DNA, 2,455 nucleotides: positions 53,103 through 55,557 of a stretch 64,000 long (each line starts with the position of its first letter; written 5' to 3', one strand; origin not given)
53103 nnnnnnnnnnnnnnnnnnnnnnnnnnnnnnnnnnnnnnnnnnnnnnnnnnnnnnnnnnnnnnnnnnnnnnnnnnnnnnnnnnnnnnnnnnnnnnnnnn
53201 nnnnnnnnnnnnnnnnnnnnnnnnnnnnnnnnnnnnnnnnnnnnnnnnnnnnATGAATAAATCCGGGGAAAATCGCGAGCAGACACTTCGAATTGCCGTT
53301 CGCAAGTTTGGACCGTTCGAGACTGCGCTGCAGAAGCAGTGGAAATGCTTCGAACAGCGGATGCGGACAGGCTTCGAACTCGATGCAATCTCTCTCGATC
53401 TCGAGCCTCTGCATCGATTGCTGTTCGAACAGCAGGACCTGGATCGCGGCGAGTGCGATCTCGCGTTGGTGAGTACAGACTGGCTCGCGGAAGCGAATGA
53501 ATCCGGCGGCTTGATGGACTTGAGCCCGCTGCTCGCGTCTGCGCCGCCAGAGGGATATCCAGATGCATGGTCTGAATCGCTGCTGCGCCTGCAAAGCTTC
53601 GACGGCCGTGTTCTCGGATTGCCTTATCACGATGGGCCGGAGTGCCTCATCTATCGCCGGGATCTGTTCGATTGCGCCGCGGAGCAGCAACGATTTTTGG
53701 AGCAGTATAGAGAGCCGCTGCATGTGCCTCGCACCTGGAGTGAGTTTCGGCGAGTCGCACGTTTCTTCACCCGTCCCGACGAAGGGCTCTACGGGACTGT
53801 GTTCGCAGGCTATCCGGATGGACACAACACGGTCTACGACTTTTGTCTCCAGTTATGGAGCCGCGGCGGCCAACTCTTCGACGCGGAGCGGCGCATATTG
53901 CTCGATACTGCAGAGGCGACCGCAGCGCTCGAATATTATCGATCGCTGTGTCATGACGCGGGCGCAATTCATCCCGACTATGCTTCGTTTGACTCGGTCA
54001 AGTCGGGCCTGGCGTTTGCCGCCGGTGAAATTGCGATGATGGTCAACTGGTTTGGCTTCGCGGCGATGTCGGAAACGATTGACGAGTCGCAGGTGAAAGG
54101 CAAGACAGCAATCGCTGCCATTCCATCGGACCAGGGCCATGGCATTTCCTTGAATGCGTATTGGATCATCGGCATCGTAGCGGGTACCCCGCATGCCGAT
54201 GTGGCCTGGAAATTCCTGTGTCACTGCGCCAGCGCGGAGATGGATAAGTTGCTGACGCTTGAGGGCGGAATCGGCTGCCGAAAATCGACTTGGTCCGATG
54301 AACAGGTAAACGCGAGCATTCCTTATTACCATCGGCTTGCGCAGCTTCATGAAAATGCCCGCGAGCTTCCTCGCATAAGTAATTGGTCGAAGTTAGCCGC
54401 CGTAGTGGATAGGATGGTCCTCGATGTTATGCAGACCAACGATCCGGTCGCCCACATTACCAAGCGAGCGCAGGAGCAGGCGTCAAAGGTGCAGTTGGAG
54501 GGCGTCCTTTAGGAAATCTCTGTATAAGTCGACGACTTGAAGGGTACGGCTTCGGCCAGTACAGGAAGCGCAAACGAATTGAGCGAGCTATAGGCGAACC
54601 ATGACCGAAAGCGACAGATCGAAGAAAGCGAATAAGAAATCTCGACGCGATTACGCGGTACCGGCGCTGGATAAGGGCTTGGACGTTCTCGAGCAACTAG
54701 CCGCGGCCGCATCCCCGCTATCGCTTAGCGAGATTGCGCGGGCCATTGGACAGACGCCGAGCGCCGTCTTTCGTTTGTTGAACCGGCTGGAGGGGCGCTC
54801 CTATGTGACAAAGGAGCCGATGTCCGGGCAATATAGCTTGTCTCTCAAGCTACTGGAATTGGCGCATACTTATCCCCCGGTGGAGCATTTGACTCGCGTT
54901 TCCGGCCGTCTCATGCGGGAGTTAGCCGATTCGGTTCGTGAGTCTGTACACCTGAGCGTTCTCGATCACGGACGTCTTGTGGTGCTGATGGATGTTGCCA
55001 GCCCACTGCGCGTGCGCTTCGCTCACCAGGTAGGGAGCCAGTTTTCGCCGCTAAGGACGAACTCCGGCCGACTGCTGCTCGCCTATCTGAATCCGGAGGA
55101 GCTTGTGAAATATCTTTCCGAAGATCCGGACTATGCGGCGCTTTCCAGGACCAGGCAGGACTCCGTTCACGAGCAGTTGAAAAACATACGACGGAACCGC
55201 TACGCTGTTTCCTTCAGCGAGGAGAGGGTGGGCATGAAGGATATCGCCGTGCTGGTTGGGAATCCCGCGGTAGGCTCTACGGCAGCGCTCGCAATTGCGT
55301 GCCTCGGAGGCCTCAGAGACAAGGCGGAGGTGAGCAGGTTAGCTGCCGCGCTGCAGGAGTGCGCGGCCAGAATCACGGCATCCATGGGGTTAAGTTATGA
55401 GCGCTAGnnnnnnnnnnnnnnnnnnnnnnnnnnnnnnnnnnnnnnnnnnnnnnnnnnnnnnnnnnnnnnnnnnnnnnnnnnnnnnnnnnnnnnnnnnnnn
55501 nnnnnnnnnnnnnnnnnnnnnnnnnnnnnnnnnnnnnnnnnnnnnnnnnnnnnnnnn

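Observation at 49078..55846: Operon of two signal-less binding-protein-fold proteins, a class III CoA-transferase and MaoC dehydratases, with no ABC transporter nearby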

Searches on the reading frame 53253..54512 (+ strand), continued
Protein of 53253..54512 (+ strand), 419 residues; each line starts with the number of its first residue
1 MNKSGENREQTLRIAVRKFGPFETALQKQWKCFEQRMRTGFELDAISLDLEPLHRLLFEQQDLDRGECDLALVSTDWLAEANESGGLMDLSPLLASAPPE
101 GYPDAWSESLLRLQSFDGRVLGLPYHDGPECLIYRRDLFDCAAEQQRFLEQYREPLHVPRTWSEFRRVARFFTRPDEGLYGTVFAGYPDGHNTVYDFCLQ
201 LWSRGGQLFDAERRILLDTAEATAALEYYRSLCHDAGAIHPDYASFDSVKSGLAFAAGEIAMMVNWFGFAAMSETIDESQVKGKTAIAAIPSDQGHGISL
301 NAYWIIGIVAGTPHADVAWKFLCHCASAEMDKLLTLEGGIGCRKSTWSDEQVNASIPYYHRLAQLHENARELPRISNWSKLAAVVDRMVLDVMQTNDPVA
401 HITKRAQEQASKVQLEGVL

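Call 83: find_homologous_proteins(query=P0251, max_evalue=1e-20)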
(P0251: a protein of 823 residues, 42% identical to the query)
Query P0251 (823 aa): 4 proteins with E <= 1e-20 among 8000 candidates.
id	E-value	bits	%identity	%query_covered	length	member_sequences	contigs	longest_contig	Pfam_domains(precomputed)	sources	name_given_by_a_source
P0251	0.0e+0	1894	100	100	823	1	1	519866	PF01408.29,PF13416.12,PF22725.2,PF02894.23,PF01547.31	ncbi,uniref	ncbi:extracellular solute-binding protein [Streptomyces sp. B6B3]|uniref:extracellular solute-bindin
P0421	1.3e-119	419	51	46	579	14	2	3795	PF13416.12,PF13669.13,PF00903.32,PF01547.31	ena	-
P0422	2.1e-82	296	38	47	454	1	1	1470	PF13416.12,PF01547.31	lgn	-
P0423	3.8e-55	205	36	50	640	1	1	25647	PF13416.12,PF01614.25,PF01547.31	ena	-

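Call 84: search_protein_families(library=pfam, proteins=[P0421, P0423, P0422], max_evalue=0.001)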
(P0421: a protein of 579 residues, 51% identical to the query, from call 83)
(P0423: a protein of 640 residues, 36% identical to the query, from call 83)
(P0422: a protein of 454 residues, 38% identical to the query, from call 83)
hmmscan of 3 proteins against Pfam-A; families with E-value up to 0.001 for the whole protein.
P0421 (579 aa): 4 families
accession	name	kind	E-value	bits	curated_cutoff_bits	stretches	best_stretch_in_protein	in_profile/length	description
PF01547.30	SBP_bac_1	-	1.1e-24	88.4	26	1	227-491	49-305/307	Bacterial extracellular solute-binding protein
PF00903.31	Glyoxalase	-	3.4e-13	50.5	20.6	1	8-149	4-121/121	Glyoxalase/Bleomycin resistance protein/Dioxygenase superfamily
PF13416.11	SBP_bac_8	-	4e-13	50.2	27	1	227-492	38-249/279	Bacterial extracellular solute-binding protein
PF13669.12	Glyoxalase_4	-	1.6e-07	32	27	1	8-120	2-95/109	Glyoxalase/Bleomycin resistance protein/Dioxygenase superfamily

P0423 (640 aa): 3 families
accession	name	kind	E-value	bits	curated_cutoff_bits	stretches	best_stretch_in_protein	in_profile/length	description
PF01614.24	IclR_C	-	3.6e-17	62.9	24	1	47-205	6-168/174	Bacterial transcriptional regulator IclR C-terminal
PF01547.30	SBP_bac_1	-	1.4e-10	42.1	26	1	248-467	9-218/307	Bacterial extracellular solute-binding protein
PF13416.11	SBP_bac_8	-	3.3e-08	34.1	27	1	253-459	3-170/279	Bacterial extracellular solute-binding protein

P0422 (454 aa): 2 families
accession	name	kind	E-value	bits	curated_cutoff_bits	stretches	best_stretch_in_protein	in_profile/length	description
PF01547.30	SBP_bac_1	-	4.7e-23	83.1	26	1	86-358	42-302/307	Bacterial extracellular solute-binding protein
PF13416.11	SBP_bac_8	-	2.3e-21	77.3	27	1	62-363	5-250/279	Bacterial extracellular solute-binding protein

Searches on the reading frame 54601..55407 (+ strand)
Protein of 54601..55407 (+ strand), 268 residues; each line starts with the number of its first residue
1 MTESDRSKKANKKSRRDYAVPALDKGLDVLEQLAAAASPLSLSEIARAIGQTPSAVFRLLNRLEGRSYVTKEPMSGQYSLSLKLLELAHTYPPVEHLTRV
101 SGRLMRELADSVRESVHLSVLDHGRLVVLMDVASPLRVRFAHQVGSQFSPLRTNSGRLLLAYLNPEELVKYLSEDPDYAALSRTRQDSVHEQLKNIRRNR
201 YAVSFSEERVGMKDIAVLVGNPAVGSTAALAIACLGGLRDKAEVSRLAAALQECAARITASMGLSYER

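Call 4: search_protein_families(library=pfam, proteins=[window:54601-55407:+], max_evalue=0.01)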
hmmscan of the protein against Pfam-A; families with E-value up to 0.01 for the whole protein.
window:54601-55407:+ (268 aa): 10 families
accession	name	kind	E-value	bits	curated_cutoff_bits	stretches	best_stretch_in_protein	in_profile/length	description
PF01614.24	IclR_C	-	1.3e-22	80.7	24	1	96-259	8-173/174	Bacterial transcriptional regulator IclR C-terminal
PF09339.16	HTH_IclR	-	2.9e-16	59.4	22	1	22-73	1-52/52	IclR helix-turn-helix domain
PF12802.13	MarR_2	-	5.6e-08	33.3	27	1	28-73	9-54/61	MarR family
PF01047.28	MarR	-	1.9e-05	24.9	24.6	1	38-73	16-51/59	MarR family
PF08100.18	Dimerisation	-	0.00014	22.1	25.6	1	27-80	28-83/93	O-methyltransferase dimerisation domain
PF13412.12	HTH_24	-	0.00016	21.6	21.9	1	27-64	6-42/48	Winged helix-turn-helix DNA-binding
PF01022.26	HTH_5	-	0.0019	18.5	22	1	27-70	5-46/47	Bacterial regulatory protein, arsR family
PF25212.1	HVO_A0114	-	0.003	17.7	27.6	0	25-72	23-69/84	HVO_A0114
PF25213.1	HVO_A0261_N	-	0.0052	17.1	35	0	28-80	15-63/86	HVO_A0261 N-terminal domain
PF01325.25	Fe_dep_repress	-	0.0097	16.5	26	0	39-76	22-59/60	Iron dependent repressor, N-terminal DNA binding domain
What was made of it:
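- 54601..55407 (+): IclR-family regulator. Pfam HTH_IclR plus IclR_C (call 4).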

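Call 5: search_protein_families(library=ncbifam, proteins=[window:54601-55407:+], max_evalue=0.01)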
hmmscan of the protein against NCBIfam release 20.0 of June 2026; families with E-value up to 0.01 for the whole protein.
window:54601-55407:+ (268 aa): 8 families
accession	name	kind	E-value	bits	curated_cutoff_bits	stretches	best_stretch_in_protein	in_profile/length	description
TIGR02431.1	pcaR_pcaU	subfamily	3.4e-29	101.9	284.75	1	20-260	5-246/248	beta-ketoadipate pathway transcriptional regulators, PcaR/PcaU/PobR family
NF045644.1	TransRegBhcR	equivalog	7e-29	100.9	350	1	6-263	9-266/267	HTH-type transcriptional regulator BhcR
NF011671.1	PRK15090.1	equivalog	1.3e-23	83.5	275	1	13-263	3-254/256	DNA-binding transcriptional regulator KdgR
NF007339.0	PRK09834.1-1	equivalog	2.3e-15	56.6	299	1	7-260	7-264/271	DNA-binding transcriptional regulator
NF008601.2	PRK11569.1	equivalog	2.8e-15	56.2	380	1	6-260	12-270/276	glyoxylate bypass operon transcriptional repressor IclR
NF007342.0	PRK09834.1-4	equivalog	6.1e-13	48.4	251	1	20-261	11-255/263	DNA-binding transcriptional regulator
NF007548.0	PRK10163.1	equivalog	2.4e-12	46.6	406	1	13-263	14-266/271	HTH-type transcriptional repressor AllR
NF007341.0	PRK09834.1-3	equivalog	1.2e-07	31.1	269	1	20-207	7-201/274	DNA-binding transcriptional regulator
